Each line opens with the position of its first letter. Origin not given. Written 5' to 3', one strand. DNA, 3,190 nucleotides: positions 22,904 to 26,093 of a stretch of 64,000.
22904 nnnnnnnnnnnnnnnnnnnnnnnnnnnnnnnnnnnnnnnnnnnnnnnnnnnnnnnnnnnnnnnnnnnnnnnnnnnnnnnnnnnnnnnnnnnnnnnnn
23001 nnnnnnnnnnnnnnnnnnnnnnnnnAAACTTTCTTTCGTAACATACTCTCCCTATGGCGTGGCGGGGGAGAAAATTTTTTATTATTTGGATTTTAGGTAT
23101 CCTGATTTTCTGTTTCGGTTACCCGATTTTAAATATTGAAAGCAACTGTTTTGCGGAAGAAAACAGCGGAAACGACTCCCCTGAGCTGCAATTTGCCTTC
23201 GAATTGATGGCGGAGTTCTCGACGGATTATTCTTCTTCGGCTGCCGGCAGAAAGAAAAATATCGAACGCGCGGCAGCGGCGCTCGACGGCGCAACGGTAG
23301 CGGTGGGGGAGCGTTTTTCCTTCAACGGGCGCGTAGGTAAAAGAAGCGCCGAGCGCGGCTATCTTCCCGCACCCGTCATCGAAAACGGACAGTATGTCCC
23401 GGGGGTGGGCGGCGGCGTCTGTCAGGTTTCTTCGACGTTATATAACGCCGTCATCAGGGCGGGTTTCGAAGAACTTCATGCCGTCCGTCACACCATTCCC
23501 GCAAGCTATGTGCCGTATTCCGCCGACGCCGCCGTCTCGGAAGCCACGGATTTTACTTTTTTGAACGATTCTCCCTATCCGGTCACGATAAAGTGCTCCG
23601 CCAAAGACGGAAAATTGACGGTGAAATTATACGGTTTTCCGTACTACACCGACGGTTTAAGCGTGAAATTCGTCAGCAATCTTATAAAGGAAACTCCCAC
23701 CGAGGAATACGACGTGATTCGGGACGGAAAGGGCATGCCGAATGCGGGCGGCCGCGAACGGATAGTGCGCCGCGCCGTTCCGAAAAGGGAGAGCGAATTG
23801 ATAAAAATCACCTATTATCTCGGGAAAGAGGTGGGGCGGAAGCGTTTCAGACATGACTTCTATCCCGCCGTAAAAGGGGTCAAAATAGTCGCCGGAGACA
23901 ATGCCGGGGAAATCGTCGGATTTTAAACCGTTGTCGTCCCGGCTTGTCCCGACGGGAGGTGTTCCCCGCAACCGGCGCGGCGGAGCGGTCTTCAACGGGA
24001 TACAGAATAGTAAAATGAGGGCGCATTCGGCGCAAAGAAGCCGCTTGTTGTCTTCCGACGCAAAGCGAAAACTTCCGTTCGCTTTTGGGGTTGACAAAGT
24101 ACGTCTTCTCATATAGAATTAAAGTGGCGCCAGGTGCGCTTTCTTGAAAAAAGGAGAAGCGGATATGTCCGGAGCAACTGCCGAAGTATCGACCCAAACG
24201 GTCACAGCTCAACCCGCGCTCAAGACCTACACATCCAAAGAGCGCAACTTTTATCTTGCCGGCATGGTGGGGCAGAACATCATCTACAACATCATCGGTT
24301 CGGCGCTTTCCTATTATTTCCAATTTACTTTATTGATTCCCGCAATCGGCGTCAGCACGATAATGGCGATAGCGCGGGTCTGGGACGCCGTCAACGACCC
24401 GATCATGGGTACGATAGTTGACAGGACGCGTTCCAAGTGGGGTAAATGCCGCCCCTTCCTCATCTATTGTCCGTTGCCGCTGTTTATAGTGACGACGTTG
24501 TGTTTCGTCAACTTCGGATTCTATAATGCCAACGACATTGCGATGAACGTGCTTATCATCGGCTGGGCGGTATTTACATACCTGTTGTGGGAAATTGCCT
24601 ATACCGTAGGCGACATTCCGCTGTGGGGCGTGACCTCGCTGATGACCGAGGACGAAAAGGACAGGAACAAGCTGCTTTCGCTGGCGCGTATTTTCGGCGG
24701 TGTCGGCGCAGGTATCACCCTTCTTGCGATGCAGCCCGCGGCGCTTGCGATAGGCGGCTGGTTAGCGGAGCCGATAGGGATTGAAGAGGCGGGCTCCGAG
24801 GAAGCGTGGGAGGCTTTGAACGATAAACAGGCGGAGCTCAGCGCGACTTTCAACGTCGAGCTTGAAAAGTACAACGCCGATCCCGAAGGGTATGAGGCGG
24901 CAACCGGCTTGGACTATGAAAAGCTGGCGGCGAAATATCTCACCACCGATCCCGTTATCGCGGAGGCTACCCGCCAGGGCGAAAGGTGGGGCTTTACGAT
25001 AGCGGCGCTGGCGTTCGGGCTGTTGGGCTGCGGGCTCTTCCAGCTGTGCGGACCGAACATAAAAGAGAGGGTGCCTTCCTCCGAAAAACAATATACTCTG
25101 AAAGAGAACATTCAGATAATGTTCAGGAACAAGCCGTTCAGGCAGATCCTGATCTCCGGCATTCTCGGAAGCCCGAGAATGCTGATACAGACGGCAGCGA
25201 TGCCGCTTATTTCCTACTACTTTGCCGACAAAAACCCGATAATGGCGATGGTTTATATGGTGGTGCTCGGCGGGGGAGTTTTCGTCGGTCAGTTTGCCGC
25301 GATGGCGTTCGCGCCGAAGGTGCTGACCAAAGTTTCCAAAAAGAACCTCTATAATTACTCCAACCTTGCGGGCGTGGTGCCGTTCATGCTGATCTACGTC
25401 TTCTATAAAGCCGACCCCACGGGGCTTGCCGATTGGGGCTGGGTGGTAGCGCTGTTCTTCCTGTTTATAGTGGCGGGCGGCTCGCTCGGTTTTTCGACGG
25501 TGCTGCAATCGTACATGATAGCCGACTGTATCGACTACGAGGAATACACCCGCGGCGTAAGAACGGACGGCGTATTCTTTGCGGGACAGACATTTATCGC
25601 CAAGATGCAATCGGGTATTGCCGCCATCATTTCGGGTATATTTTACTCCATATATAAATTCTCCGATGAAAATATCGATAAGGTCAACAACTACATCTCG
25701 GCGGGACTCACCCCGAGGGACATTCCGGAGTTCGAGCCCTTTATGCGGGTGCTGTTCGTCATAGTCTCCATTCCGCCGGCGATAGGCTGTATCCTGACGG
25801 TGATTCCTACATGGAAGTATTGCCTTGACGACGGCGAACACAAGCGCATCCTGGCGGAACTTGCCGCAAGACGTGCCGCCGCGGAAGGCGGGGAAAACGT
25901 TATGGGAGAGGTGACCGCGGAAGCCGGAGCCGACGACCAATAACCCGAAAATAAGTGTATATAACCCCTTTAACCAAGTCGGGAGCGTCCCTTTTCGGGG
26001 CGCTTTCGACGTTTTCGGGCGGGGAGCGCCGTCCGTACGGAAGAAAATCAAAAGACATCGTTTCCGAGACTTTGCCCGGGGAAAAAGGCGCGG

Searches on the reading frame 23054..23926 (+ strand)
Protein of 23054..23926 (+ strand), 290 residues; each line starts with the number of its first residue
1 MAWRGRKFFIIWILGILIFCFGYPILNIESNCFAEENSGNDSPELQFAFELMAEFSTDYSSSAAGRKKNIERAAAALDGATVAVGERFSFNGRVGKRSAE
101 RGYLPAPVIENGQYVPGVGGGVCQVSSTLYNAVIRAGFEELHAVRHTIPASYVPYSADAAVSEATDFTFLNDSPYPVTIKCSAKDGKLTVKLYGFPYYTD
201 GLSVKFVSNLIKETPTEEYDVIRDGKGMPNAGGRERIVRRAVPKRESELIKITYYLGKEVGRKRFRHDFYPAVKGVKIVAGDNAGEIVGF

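Call 11: search_protein_families(library=pfam, proteins=[window:23054-23926:+], max_evalue=0.01)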
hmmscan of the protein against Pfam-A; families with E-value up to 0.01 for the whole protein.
window:23054-23926:+ (290 aa): 1 family
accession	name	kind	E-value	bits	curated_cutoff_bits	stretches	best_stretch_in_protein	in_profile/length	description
PF04294.18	VanW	-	7.1e-45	152.1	27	1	66-193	2-130/130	VanW like protein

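Call 99: search_protein_families(library=ncbifam, proteins=[window:23054-23923:+], max_evalue=0.001)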
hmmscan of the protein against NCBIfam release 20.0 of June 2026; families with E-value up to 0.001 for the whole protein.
window:23054-23923:+ (290 aa): 2 families
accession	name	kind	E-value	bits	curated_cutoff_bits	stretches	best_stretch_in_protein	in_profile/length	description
NF033128.2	vanW-gen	equivalog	9e-08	32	365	1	67-182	71-192/271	glycopeptide resistance accessory protein VanW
NF033122.1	vanW-B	exception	0.0001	21.7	610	1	69-154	74-159/275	glycopeptide resistance accessory protein VanW-B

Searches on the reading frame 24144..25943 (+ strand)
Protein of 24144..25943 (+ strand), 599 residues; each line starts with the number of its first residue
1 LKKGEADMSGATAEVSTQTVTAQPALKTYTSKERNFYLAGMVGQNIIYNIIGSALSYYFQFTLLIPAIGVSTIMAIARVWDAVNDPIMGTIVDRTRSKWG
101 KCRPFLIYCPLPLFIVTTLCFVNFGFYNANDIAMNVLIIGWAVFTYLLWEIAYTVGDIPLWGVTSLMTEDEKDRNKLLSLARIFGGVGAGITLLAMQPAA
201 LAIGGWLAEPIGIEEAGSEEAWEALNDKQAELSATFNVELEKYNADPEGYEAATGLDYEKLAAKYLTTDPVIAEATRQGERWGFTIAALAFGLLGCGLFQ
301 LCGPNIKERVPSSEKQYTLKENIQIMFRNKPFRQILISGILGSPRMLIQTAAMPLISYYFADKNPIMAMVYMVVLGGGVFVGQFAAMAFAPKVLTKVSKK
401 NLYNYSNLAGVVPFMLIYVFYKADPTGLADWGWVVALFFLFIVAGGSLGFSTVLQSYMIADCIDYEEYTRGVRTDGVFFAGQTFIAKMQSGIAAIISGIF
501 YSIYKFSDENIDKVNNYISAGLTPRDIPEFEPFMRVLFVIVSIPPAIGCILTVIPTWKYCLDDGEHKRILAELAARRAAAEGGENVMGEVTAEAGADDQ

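Call 11: search_protein_families(library=pfam, proteins=[window:24144-25943:+], max_evalue=0.01)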
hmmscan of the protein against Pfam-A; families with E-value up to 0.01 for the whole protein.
window:24144-25943:+ (599 aa): 1 family
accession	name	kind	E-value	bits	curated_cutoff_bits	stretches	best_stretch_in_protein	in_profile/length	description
PF13347.12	MFS_2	-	1.2e-56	192.5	27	1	37-562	2-426/427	MFS/sugar transport protein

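Call 99: search_protein_families(library=ncbifam, proteins=[window:24144-25940:+], max_evalue=0.001)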
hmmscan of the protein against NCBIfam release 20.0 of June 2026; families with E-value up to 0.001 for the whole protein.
window:24144-25940:+ (599 aa): 5 families
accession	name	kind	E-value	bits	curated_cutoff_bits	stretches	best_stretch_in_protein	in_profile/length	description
TIGR00792.1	gph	subfamily_domain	1e-66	225.4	231.35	2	37-205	4-165/437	glycoside-pentoside-hexuronide (GPH):cation symporter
NF007749.0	PRK10429.1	equivalog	3.8e-44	151.3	456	2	31-190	5-157/473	melibiose:sodium transporter MelB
NF007353.0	PRK09848.1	equivalog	5.1e-39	134.3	528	2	269-583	167-451/457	glucuronide transporter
NF007237.0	PRK09669.1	subfamily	1.7e-33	116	610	2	30-192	7-162/461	putative symporter YagG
NF008526.0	PRK11462.1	equivalog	8.1e-32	110.6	836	2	31-205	8-175/460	glycoside-pentoside-hexuronide family transporter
